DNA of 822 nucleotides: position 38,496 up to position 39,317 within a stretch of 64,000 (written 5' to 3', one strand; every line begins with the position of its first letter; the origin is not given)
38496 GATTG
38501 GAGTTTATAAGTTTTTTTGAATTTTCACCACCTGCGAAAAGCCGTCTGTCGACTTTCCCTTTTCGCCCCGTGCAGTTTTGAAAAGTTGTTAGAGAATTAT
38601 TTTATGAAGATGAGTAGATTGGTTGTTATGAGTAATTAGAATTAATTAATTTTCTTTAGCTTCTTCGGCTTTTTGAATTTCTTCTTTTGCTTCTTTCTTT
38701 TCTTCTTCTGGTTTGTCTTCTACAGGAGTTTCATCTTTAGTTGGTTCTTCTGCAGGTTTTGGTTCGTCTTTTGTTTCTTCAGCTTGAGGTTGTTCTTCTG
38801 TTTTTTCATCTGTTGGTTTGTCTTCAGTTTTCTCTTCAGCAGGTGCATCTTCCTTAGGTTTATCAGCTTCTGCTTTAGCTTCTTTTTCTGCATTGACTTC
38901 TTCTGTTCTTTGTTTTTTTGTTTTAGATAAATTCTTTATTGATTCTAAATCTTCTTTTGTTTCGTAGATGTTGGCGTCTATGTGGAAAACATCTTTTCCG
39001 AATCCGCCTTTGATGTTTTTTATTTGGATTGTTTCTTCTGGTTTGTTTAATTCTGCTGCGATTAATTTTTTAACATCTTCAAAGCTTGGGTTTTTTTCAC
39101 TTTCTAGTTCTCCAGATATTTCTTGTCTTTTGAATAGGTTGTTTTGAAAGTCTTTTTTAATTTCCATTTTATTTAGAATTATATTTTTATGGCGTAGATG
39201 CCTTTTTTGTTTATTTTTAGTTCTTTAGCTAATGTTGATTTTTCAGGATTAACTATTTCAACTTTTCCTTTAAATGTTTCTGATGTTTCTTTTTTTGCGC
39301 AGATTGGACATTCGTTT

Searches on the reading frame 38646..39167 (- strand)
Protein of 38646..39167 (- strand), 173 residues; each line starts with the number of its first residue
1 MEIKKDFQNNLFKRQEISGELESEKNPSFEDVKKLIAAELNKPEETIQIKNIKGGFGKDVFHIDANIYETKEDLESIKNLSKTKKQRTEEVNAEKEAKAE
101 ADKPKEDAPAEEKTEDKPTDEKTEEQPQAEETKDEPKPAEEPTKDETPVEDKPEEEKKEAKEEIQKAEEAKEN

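Call 29: find_homologous_proteins(query=window:38646-39167:-, max_evalue=1e-10)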
Query window:38646-39167:- (173 aa): 37 proteins with E <= 1e-10 among 5848 candidates.
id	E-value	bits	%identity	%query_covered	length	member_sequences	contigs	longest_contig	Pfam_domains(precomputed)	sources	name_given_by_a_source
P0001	1.6e-93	329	100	100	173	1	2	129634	PF01282.26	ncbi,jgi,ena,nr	ncbi:hypothetical protein HOE04_03530 [archaeon]|jgi:ribosomal protein S24E|nr:hypothetical protein 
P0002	1.5e-53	199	66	100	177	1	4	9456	PF01282.26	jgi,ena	jgi:ribosomal protein S24E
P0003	4.5e-45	172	62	100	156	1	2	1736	PF01282.26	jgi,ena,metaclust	metaclust:\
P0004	5.5e-45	171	59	99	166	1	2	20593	PF01282.26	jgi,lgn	-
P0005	3.7e-39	152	53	99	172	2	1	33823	PF01282.26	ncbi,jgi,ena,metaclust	metaclust:\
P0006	7.1e-37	145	51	99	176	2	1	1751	PF01282.26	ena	-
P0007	8.6e-37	145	56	82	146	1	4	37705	PF01282.26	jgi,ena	-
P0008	5.2e-36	142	65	62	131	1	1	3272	PF01282.26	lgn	-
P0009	8.1e-35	138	67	50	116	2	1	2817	PF01282.26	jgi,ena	-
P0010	5.4e-29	119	58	62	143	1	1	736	PF01282.26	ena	-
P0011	4.5e-28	116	54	54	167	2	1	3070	PF01282.26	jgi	-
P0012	6.9e-28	116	51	100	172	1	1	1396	PF01282.26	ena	-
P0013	5.3e-27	113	53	46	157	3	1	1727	PF01282.26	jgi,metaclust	metaclust:\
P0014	6.0e-27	113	53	54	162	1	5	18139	PF01282.26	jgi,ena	-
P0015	1.0e-26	112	46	99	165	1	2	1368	PF01282.26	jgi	-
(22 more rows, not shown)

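Call 30: find_encoding_contigs(protein=P0002, flank=10000, max_places=4)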
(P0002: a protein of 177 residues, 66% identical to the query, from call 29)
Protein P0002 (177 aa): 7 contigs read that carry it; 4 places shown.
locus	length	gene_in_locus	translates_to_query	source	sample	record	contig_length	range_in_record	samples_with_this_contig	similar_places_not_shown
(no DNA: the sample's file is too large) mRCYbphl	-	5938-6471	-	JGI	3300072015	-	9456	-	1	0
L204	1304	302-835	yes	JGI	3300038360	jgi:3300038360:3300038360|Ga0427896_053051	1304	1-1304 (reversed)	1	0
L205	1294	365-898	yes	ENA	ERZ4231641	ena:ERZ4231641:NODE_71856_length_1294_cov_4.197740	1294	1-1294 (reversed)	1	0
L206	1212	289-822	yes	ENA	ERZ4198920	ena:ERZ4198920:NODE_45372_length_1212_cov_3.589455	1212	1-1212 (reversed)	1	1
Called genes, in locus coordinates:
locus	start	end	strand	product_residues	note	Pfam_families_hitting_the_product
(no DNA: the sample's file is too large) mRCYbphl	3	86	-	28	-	?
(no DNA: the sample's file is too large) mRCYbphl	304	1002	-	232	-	-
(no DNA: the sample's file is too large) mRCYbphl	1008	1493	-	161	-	-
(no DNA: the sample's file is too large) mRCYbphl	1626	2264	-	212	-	-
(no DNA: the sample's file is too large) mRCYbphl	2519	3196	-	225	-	PF11848:DUF3368 (weak)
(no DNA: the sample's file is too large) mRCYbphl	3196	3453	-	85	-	-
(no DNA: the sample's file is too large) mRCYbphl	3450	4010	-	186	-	-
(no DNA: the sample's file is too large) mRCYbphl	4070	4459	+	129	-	PF01850:PIN (weak), PF13638:PIN_4 (weak), PF18477:PIN_9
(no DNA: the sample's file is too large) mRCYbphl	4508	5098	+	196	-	-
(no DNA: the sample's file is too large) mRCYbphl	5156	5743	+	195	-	PF03876:SHS2_Rpb7-N, PF00575:S1 (faint)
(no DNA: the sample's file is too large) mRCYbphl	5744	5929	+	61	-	PF06093:Spt4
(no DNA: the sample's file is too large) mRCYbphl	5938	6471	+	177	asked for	PF01282:Ribosomal_S24e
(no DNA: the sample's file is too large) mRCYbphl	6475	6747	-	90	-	-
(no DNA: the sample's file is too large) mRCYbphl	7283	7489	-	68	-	-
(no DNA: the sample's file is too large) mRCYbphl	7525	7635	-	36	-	-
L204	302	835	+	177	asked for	PF01282:Ribosomal_S24e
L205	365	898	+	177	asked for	PF01282:Ribosomal_S24e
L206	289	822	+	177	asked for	PF01282:Ribosomal_S24e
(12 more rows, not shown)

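Call 31: find_encoding_contigs(protein=P0004, flank=10000, max_places=3)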
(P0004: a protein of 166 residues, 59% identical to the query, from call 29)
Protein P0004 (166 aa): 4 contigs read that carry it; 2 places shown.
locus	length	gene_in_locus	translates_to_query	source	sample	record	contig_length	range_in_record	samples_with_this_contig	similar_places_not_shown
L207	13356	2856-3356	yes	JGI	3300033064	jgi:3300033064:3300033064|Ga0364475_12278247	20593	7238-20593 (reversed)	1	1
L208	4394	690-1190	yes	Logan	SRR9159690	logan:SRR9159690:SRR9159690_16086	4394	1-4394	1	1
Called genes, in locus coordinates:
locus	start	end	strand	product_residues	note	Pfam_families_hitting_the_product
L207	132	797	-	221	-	PF11848:DUF3368 (faint)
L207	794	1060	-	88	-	-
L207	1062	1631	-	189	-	-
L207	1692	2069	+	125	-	PF13638:PIN_4, PF18477:PIN_9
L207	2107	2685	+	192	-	PF03876:SHS2_Rpb7-N, PF00575:S1 (weak)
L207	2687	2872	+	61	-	PF06093:Spt4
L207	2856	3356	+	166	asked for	PF01282:Ribosomal_S24e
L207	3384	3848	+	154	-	-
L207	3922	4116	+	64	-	-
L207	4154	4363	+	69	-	PF01599:Ribosomal_S27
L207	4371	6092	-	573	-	PF00999:Na_H_Exchanger, PF02254:TrkA_N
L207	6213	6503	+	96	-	-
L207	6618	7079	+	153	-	-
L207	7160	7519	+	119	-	PF18893:DUF5652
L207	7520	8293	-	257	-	PF00590:TP_methylase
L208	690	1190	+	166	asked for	PF01282:Ribosomal_S24e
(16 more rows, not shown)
